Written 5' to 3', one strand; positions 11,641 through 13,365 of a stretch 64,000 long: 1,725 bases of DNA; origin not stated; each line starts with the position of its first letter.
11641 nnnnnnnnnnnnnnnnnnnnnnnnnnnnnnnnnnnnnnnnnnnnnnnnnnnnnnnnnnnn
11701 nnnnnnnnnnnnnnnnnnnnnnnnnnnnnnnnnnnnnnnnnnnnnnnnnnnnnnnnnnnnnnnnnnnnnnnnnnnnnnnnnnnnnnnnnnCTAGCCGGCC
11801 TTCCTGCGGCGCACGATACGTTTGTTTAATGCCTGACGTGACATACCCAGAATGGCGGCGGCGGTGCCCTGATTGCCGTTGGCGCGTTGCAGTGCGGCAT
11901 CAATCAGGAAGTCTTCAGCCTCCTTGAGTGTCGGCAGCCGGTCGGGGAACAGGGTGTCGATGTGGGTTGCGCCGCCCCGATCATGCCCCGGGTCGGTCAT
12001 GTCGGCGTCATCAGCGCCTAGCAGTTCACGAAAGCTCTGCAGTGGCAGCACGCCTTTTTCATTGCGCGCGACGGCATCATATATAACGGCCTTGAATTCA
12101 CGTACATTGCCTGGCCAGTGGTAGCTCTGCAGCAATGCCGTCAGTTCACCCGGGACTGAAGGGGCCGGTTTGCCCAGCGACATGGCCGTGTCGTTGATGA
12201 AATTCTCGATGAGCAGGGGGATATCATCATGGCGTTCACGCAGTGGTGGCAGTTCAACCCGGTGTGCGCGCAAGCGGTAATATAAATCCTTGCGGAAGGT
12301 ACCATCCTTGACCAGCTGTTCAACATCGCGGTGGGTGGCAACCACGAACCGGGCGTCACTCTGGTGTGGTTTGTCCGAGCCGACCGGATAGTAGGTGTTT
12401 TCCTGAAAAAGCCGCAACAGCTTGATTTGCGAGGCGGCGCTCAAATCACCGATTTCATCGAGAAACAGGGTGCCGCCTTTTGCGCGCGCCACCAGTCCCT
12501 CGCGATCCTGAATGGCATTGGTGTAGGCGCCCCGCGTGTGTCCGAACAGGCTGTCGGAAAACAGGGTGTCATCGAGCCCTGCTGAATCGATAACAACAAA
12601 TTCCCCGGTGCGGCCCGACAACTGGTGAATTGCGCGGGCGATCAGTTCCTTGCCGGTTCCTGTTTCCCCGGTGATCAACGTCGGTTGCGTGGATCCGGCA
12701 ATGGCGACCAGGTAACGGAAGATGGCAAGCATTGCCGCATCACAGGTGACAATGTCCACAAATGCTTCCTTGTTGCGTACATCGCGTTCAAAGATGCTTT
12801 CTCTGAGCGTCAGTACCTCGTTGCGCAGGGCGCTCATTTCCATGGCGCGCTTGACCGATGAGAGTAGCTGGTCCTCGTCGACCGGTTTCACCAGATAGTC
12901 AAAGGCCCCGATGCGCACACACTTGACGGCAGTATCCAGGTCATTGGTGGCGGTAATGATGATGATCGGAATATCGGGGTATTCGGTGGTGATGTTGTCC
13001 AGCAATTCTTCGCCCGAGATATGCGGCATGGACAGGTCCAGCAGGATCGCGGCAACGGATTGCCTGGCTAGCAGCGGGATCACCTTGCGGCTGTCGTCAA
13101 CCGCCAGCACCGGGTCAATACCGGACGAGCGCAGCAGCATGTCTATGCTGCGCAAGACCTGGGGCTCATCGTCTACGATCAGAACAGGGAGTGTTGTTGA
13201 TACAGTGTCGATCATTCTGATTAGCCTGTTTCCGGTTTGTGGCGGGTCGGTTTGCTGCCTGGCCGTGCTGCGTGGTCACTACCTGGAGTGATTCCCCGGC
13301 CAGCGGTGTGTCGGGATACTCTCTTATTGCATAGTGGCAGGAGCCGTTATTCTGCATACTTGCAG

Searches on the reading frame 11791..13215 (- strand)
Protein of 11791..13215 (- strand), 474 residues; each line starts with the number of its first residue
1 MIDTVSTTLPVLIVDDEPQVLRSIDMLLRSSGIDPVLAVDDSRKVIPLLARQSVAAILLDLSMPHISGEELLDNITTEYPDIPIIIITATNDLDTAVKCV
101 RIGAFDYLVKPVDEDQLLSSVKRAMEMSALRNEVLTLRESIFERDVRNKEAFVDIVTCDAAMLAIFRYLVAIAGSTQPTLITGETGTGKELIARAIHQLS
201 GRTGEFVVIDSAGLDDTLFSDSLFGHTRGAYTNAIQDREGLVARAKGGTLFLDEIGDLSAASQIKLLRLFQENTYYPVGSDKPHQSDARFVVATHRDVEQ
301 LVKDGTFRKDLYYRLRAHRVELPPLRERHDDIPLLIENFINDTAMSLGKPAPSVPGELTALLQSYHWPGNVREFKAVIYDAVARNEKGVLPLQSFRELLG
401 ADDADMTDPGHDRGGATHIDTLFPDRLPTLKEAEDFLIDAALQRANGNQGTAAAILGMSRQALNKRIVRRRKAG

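Call 5: search_protein_families(library=ncbifam, proteins=[window:11791-13215:-])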
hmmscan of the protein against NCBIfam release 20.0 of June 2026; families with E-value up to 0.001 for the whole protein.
window:11791-13215:- (474 aa): 119 families (the best 25 are shown)
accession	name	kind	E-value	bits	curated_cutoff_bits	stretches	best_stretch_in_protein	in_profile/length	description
TIGR01818.1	ntrC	equivalog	4.7e-103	345.5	558.6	1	11-467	1-460/463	nitrogen regulation protein NR(I)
NF008469.0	PRK11361.1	equivalog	2.7e-97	326.4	714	1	10-464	6-448/461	acetoacetate metabolism transcriptional regulator AtoC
TIGR02915.1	PEP_resp_reg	equivalog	8.9e-85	285.2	502.6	1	11-465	1-437/445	PEP-CTERM-box response regulator transcription factor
NF008176.1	PRK10923.1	equivalog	2.6e-84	283.5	620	1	11-467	6-463/469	nitrogen regulation protein NR(I)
NF051870.1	NAssimRespRegNtrX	equivalog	2.7e-82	277.1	600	1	11-467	4-447/452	nitrogen assimilation response regulator NtrX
NF041946.1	LuxO_transreg_Vib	equivalog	4.5e-82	276.3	800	1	31-467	19-457/463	quorum-sensing sigma-54 dependent transcriptional regulator LuxO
NF011695.0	PRK15115.1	equivalog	6.1e-81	272.4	763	1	10-390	8-373/445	two-component system response regulator GlrR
NF038308.1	RNA_repair_RtcR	equivalog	1.5e-80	271.6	650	1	81-464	111-505/530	RNA repair transcriptional activator RtcR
NF007689.0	PRK10365.1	equivalog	2.4e-78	263.9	760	1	8-468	5-440/441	sigma-54-dependent response regulator transcription factor ZraR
NF041552.1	TF_PrdR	equivalog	5.1e-76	256.2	795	1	96-467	212-573/577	sigma-54 dependent transcriptional regulator PrdR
NF003451.0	PRK05022.1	equivalog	6.5e-72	242.9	476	1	120-465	158-503/512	nitric oxide reductase transcriptional regulator NorR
NF041906.1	V4R_TF_MobR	exception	3.4e-68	230.5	999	1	118-467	198-541/544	phenol degradation transcriptional regulator MobR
TIGR01817.1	nifA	equivalog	4.2e-68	230.4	528.85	1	136-378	179-421/534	nif-specific transcriptional activator NifA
NF050807.1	TransRegFlbDCaul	equivalog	8.2e-66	222.7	750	1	67-468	56-436/454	sigma-54-dependent transcriptional regulator FlbD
TIGR02329.1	propionate_PrpR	equivalog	1e-64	219.1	499.2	1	122-467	180-524/526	propionate catabolism operon regulatory protein PrpR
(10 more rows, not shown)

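Call 10: find_homologous_proteins(query=window:11791-13215:-, max_evalue=1e-60)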
Query window:11791-13215:- (474 aa): 5983 proteins with E <= 1e-60 among 8000 candidates; the best 120 are listed.
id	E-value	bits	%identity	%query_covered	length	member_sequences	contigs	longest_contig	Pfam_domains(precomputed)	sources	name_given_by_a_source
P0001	0.0e+0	1040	100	100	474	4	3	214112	PF00158.33,PF25601.2,PF02954.26,PF14532.13,PF07728.21,PF00072.31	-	-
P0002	6.8e-290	980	95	100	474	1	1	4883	PF00158.33,PF25601.2,PF02954.26,PF14532.13,PF07728.21,PF00072.31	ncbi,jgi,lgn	ncbi:MAG: sigma-54 dependent transcriptional regulator [Gammaproteobacteria bacterium]|jgi:DNA-bindi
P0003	6.4e-282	953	92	100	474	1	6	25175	PF00158.33,PF25601.2,PF02954.26,PF14532.13,PF07728.21,PF00072.31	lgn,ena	-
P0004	8.4e-281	950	91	100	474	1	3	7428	PF00158.33,PF25601.2,PF02954.26,PF14532.13,PF07728.21,PF00072.31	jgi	jgi:two-component system nitrogen regulation response regulator GlnG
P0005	1.2e-280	949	91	100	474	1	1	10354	PF00158.33,PF25601.2,PF02954.26,PF14532.13,PF07728.21,PF00072.31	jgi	jgi:two-component system nitrogen regulation response regulator GlnG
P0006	1.9e-273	925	88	100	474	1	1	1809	PF00158.33,PF25601.2,PF02954.26,PF14532.13,PF00072.31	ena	-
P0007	4.0e-261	885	86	99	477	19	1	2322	PF00158.33,PF25601.2,PF02954.26,PF14532.13,PF07728.21,PF00072.31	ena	-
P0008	5.4e-261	884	86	100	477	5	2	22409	PF00158.33,PF25601.2,PF02954.26,PF14532.13,PF07728.21,PF00072.31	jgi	jgi:DNA-binding NtrC family response regulator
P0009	1.1e-256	870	83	100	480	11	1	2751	PF00158.33,PF25601.2,PF02954.26,PF14532.13,PF00072.31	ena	-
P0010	1.3e-249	847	81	100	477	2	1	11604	PF00158.33,PF25601.2,PF02954.26,PF14532.13,PF07728.21,PF00072.31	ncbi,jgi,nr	ncbi:MAG: sigma-54-dependent Fis family transcriptional regulator [Gammaproteobacteria bacterium]|nr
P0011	5.0e-249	845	81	100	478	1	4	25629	PF00158.33,PF25601.2,PF02954.26,PF14532.13,PF07728.21,PF00072.31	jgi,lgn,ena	-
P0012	1.8e-248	843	81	100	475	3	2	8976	PF00158.33,PF25601.2,PF02954.26,PF14532.13,PF07728.21,PF00072.31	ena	-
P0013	6.0e-248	841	80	100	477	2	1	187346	PF00158.33,PF25601.2,PF02954.26,PF14532.13,PF07728.21,PF00072.31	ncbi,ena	-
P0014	5.0e-242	822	78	100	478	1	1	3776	PF00158.33,PF25601.2,PF02954.26,PF14532.13,PF07728.21,PF00072.31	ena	-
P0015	4.3e-239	812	79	100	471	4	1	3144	PF00158.33,PF25601.2,PF02954.26,PF14532.13,PF07728.21,PF00072.31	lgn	-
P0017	7.2e-201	686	65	100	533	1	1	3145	PF00158.33,PF25601.2,PF02954.26,PF14532.13,PF07728.21,PF00072.31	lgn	-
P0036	2.6e-173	595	58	99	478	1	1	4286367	PF00158.33,PF25601.2,PF02954.26,PF14532.13,PF00072.31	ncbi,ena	-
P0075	3.5e-170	585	57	99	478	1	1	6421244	PF00158.33,PF25601.2,PF02954.26,PF00004.36,PF14532.13,PF07728.21,PF00072.31,PF01078.28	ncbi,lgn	-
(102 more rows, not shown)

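Call 11: find_encoding_contigs(protein=P0001, flank=3000, max_places=3)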
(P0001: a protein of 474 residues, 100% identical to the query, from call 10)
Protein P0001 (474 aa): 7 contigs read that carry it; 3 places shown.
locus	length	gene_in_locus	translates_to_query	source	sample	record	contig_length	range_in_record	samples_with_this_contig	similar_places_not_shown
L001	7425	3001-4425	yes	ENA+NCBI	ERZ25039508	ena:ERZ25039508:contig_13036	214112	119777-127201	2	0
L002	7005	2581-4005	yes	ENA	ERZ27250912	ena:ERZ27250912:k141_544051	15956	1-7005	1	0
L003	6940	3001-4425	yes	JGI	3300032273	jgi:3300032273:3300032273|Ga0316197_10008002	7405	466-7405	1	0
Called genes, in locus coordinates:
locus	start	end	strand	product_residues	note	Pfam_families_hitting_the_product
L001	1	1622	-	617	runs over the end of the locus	PF00672:HAMP (faint), PF00989:PAS, PF08448:PAS_4 (weak), PF13188:PAS_8 (weak), PF13426:PAS_9, PF00512:HisKA, PF02518:HATPase_c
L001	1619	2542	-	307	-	PF00581:Rhodanese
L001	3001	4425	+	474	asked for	PF00072:Response_reg, PF00158:Sigma54_activat, PF14532:Sigma54_activ_2, PF07728:AAA_5 (weak), PF25601:AAA_lid_14, PF02954:HTH_8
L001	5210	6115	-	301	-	PF00669:Flagellin_N, PF00700:Flagellin_C (weak)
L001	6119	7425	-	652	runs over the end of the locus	PF00460:Flg_bb_rod, PF22638:FlgK_D1, PF21158:flgK_1st_1, PF06429:Flg_bbr_C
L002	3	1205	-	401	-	?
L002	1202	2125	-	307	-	PF00581:Rhodanese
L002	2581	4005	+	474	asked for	PF00072:Response_reg, PF00158:Sigma54_activat, PF14532:Sigma54_activ_2, PF07728:AAA_5 (weak), PF25601:AAA_lid_14, PF02954:HTH_8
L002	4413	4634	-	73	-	-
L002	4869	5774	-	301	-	PF00669:Flagellin_N, PF00700:Flagellin_C (weak)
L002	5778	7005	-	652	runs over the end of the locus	PF00460:Flg_bb_rod, PF22638:FlgK_D1, PF21158:flgK_1st_1, PF06429:Flg_bbr_C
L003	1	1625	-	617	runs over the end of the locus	PF00672:HAMP (faint), PF00989:PAS, PF08448:PAS_4 (weak), PF13188:PAS_8 (weak), PF13426:PAS_9, PF00512:HisKA, PF02518:HATPase_c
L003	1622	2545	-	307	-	PF00581:Rhodanese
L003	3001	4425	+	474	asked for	PF00072:Response_reg, PF00158:Sigma54_activat, PF14532:Sigma54_activ_2, PF07728:AAA_5 (weak), PF25601:AAA_lid_14, PF02954:HTH_8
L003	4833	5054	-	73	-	-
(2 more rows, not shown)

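Call 12: find_encoding_contigs(protein=P0013, flank=4000, max_places=2)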
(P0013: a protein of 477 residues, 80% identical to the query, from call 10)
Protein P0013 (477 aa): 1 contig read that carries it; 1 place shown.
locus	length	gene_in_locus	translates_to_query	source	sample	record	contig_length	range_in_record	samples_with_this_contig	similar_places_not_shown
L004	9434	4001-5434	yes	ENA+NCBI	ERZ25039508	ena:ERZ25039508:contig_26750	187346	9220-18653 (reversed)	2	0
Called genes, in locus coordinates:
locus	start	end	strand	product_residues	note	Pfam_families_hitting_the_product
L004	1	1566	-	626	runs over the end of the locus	PF00672:HAMP (faint), PF00989:PAS, PF08448:PAS_4 (weak), PF13426:PAS_9 (weak), PF00512:HisKA, PF02518:HATPase_c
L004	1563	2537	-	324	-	PF00581:Rhodanese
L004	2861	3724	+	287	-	PF02390:Methyltransf_4 (weak), PF13847:Methyltransf_31, PF08241:Methyltransf_11, PF08242:Methyltransf_12, PF13649:Methyltransf_25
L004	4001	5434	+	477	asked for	PF00072:Response_reg, PF00158:Sigma54_activat, PF14532:Sigma54_activ_2, PF07728:AAA_5 (weak), PF25601:AAA_lid_14, PF02954:HTH_8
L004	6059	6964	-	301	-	PF00669:Flagellin_N, PF00700:Flagellin_C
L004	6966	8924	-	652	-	PF00460:Flg_bb_rod (weak), PF22638:FlgK_D1, PF21158:flgK_1st_1, PF06429:Flg_bbr_C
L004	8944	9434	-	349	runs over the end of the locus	PF10135:Rod-binding, PF01832:Glucosaminidase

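Call 13: find_encoding_contigs(protein=P0011, flank=4000, max_places=2)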
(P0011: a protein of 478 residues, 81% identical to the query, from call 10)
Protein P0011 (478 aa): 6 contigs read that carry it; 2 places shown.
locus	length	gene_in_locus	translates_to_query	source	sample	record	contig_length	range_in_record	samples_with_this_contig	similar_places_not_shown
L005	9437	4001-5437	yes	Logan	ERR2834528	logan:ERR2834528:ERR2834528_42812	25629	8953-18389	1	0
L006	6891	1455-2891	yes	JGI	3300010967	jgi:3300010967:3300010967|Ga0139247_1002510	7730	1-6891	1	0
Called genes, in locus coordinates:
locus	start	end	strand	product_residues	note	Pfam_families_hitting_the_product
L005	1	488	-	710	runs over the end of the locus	PF00072:Response_reg, PF01590:GAF, PF13185:GAF_2, PF13492:GAF_3 (faint), PF00989:PAS, PF08448:PAS_4, PF13426:PAS_9 (weak), PF02518:HATPase_c, +1 more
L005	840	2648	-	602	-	PF00672:HAMP (weak), PF00989:PAS, PF13426:PAS_9 (weak), PF00512:HisKA, PF02518:HATPase_c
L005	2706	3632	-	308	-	PF00581:Rhodanese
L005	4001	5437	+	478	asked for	PF00072:Response_reg, PF00158:Sigma54_activat, PF14532:Sigma54_activ_2, PF07728:AAA_5 (weak), PF25601:AAA_lid_14, PF02954:HTH_8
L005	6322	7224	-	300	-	PF00669:Flagellin_N, PF00700:Flagellin_C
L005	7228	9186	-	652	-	PF00460:Flg_bb_rod (weak), PF22638:FlgK_D1, PF21158:flgK_1st_1, PF06429:Flg_bbr_C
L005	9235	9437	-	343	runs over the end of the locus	PF10135:Rod-binding, PF01832:Glucosaminidase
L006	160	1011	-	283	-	PF00581:Rhodanese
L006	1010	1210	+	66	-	-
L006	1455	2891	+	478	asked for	PF00072:Response_reg, PF00158:Sigma54_activat, PF14532:Sigma54_activ_2, PF07728:AAA_5 (weak), PF25601:AAA_lid_14, PF02954:HTH_8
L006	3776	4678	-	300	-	PF00669:Flagellin_N, PF00700:Flagellin_C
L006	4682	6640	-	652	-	PF00460:Flg_bb_rod (weak), PF22638:FlgK_D1, PF21158:flgK_1st_1, PF06429:Flg_bbr_C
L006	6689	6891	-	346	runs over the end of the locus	?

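Call 16: find_encoding_contigs(protein=P0036, flank=4000, max_places=1)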
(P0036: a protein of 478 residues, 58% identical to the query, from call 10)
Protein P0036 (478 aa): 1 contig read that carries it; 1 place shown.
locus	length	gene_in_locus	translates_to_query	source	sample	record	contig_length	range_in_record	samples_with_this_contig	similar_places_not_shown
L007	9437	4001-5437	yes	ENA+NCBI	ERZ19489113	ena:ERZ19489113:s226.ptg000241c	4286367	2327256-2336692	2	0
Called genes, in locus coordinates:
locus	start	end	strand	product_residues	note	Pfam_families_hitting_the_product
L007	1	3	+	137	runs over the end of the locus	-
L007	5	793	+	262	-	PF00149:Metallophos, PF12850:Metallophos_2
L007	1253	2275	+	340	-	PF00034:Cytochrom_C (faint), PF03150:CCP_MauG, PF13442:Cytochrome_CBB3 (faint)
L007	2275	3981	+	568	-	PF19443:DAHL, PF00512:HisKA (faint), PF13581:HATPase_c_2 (weak), PF02518:HATPase_c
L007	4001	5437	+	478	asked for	PF00072:Response_reg, PF00158:Sigma54_activat, PF14532:Sigma54_activ_2, PF25601:AAA_lid_14, PF02954:HTH_8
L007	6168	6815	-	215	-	-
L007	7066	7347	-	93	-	-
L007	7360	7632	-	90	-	PF05015:HigB-like_toxin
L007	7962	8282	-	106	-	-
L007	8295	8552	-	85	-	-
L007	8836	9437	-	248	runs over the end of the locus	PF13085:Fer2_3, PF13183:Fer4_8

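Call 17: find_encoding_contigs(protein=P0075, flank=4000, max_places=1)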
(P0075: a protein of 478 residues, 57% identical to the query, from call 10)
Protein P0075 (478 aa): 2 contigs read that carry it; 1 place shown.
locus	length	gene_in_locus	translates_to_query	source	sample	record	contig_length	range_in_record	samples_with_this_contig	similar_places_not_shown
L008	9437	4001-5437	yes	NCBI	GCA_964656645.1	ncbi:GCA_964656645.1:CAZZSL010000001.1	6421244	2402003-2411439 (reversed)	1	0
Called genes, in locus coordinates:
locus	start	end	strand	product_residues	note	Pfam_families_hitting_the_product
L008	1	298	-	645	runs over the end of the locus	PF02727:Cu_amine_oxidN2, PF21994:AGAO-like_N2, PF02728:Cu_amine_oxidN3, PF01179:Cu_amine_oxid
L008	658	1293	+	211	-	-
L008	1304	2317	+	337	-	PF00034:Cytochrom_C (faint), PF03150:CCP_MauG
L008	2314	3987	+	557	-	PF19443:DAHL, PF02518:HATPase_c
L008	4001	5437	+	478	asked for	PF00072:Response_reg, PF00158:Sigma54_activat, PF01078:Mg_chelatase (faint), PF14532:Sigma54_activ_2, PF00004:AAA (weak), PF07728:AAA_5 (weak), PF25601:AAA_lid_14, PF02954:HTH_8 (weak)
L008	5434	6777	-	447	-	PF01547:SBP_bac_1, PF13416:SBP_bac_8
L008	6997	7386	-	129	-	-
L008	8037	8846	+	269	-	PF04951:Peptidase_M55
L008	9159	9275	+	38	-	PF08042:PqqA (weak)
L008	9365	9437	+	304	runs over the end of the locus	PF12706:Lactamase_B_2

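Call 18: find_related_loci(query=window:11791-13215:-, collection=genome_contigs, flank=4000)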
Query window:11791-13215:- (474 aa) in genome_contigs; peptide patterns used: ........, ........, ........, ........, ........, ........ (x = any residue, [..] = any of these).
199 stretches matched a pattern; 82 encode a relative of the query (tblastn E <= 1e-3); the best 80 are kept; 80 distinct loci.
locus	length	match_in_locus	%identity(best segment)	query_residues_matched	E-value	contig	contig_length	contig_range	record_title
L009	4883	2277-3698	95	1-474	0e+0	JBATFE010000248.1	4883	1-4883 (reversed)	MAG: Gammaproteobacteria bacterium isolate MFD10337_ilm_asm_bin18 k127_57739, whole genome shotgun sequence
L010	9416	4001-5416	80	1-472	0e+0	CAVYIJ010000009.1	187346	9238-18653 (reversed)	MAG: uncultured Halobacteria archaeon isolate MFD03551.bin.2.20 genome assembly, contig: contig_26750, whole genome shot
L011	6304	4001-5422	50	1-474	1e-159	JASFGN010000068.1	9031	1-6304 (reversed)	MAG: Desulfobacterales bacterium isolate D0606U12remetaG_Bin_130 D0606U12remetaG_FD_scaffold_920_c1, whole genome shotgu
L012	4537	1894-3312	49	1-473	1e-163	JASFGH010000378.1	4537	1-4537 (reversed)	MAG: Desulfobacterales bacterium isolate D0606U02metaG_Bin_318 D0606U02metaG_FD_scaffold_4816_c1, whole genome shotgun s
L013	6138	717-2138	50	1-474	8e-158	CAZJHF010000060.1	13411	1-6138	MAG TPA_asm: uncultured Desulfobacterales bacterium isolate binchicken_co388_108 genome assembly, contig: NODE_1080_leng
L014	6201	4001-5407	49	1-469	1e-157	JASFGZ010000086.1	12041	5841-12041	MAG: Desulfobacterales bacterium isolate D0606U20metaG_Bin_82 D0606U20metaG_FD_scaffold_313_c1, whole genome shotgun seq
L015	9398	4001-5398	50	9-474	5e-157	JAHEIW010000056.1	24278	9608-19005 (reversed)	MAG: Deltaproteobacteria bacterium isolate Ww513 NODE_4191_length_24278_cov_23.155110, whole genome shotgun sequence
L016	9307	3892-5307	49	1-472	7e-157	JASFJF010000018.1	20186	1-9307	MAG: Desulfobacterales bacterium isolate D0608S20remetaG_sub_Bin_263 D0608S20remetaG_FD_scaffold_257_c1, whole genome sh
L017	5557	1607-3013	50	1-469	1e-158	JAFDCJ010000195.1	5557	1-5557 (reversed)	MAG: Deltaproteobacteria bacterium isolate MB3D_Bin_18 MB3D_Bin_18_MB3D_0306_000001061314, whole genome shotgun sequence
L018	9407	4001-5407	50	1-469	3e-157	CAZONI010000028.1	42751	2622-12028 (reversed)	MAG TPA_asm: uncultured Desulfobacteraceae bacterium isolate binchicken_co150_469 genome assembly, contig: NODE_1833_len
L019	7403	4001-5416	49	1-472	5e-155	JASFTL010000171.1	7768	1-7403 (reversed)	MAG: Desulfobacterales bacterium isolate D1103U20metaG_Bin_528 D1103U20metaG_FD_scaffold_3381_c1, whole genome shotgun s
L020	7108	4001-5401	50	1-470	7e-155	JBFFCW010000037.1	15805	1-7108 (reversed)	MAG: Desulfobacterales bacterium isolate Mix_mud12.2021.10.8 k141_1877791_length_15805_cov_9.5359, whole genome shotgun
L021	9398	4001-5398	50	1-469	1e-154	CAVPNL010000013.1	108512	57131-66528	MAG: uncultured delta proteobacterium isolate MFD09779.bin.2.131 genome assembly, contig: contig_39693, whole genome sho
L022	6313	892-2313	48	1-474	3e-154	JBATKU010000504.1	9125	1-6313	MAG: Desulfobacterales bacterium isolate MFD10234_ilm_asm_bin6 k127_353442, whole genome shotgun sequence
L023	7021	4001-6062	51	10-469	1e-153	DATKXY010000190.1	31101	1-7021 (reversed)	MAG TPA_asm: archaeon isolate SMAG_U14205 k141_1962241, whole genome shotgun sequence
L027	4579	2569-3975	49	1-469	1e-156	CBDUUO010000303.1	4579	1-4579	MAG TPA_asm: uncultured bacterium isolate SRR22302367_binner23_Refined_21 genome assembly, contig: ERZ26661968.16175, wh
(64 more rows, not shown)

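Call 22: find_encoding_contigs(protein=P0008, flank=3000, max_places=2)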
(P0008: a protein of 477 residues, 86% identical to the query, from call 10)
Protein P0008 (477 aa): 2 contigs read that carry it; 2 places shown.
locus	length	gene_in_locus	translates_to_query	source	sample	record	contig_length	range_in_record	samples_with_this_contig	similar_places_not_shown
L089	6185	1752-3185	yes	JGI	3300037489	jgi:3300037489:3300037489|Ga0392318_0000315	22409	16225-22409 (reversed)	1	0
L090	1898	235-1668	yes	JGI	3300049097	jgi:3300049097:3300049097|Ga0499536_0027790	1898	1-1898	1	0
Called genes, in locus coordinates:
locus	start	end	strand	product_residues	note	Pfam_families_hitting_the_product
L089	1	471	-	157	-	?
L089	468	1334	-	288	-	PF00581:Rhodanese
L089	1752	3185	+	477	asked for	PF00072:Response_reg, PF07728:AAA_5 (faint), PF00158:Sigma54_activat, PF14532:Sigma54_activ_2, PF25601:AAA_lid_14, PF02954:HTH_8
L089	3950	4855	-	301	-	PF00669:Flagellin_N, PF00700:Flagellin_C (weak)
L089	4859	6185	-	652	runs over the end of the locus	PF00460:Flg_bb_rod (weak), PF22638:FlgK_D1, PF21158:flgK_1st_1, PF06429:Flg_bbr_C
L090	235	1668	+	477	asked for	PF00072:Response_reg, PF07728:AAA_5 (faint), PF00158:Sigma54_activat, PF14532:Sigma54_activ_2, PF25601:AAA_lid_14, PF02954:HTH_8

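Call 23: find_encoding_contigs(protein=P0010, flank=3000, max_places=1)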
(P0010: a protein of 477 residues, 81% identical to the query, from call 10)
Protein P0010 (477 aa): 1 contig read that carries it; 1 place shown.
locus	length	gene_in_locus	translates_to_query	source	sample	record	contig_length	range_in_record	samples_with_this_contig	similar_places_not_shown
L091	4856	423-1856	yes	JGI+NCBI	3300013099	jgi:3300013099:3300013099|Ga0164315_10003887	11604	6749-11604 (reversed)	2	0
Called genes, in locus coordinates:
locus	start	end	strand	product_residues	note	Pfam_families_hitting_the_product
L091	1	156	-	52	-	?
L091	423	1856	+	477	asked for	PF00072:Response_reg, PF00158:Sigma54_activat, PF14532:Sigma54_activ_2, PF07728:AAA_5 (weak), PF25601:AAA_lid_14, PF02954:HTH_8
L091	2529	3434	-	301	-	PF00669:Flagellin_N, PF00700:Flagellin_C (weak)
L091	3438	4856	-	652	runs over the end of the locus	PF00460:Flg_bb_rod (weak), PF22638:FlgK_D1, PF21158:flgK_1st_1, PF06429:Flg_bbr_C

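Call 24: find_encoding_contigs(protein=P0017, flank=3000, max_places=1)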
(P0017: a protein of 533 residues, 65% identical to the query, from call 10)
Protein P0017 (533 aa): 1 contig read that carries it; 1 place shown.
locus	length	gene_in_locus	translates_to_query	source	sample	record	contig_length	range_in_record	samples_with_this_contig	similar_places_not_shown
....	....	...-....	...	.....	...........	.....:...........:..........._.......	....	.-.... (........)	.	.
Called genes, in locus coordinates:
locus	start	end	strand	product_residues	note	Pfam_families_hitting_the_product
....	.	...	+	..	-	?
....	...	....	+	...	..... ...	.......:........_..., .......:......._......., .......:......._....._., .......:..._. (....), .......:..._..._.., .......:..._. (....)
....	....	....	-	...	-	?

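Call 25: find_encoding_contigs(protein=P0012, flank=3000, max_places=2)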
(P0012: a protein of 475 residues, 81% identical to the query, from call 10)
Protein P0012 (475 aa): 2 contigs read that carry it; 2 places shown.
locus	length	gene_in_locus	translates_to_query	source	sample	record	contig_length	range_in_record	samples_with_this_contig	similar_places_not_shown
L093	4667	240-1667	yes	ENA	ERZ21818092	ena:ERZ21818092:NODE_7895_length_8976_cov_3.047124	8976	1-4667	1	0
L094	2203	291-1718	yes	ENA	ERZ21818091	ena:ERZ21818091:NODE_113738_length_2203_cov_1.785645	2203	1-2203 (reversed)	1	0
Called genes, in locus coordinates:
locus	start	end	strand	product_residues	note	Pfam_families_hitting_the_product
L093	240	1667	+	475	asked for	PF00072:Response_reg, PF00158:Sigma54_activat, PF14532:Sigma54_activ_2, PF07728:AAA_5 (weak), PF25601:AAA_lid_14, PF02954:HTH_8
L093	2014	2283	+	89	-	-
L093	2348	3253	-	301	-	PF00669:Flagellin_N, PF00700:Flagellin_C (weak)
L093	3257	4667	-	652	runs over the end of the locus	PF00460:Flg_bb_rod (weak), PF22638:FlgK_D1, PF21158:flgK_1st_1, PF06429:Flg_bbr_C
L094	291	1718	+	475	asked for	PF00072:Response_reg, PF00158:Sigma54_activat, PF14532:Sigma54_activ_2, PF07728:AAA_5 (weak), PF25601:AAA_lid_14, PF02954:HTH_8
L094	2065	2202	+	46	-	?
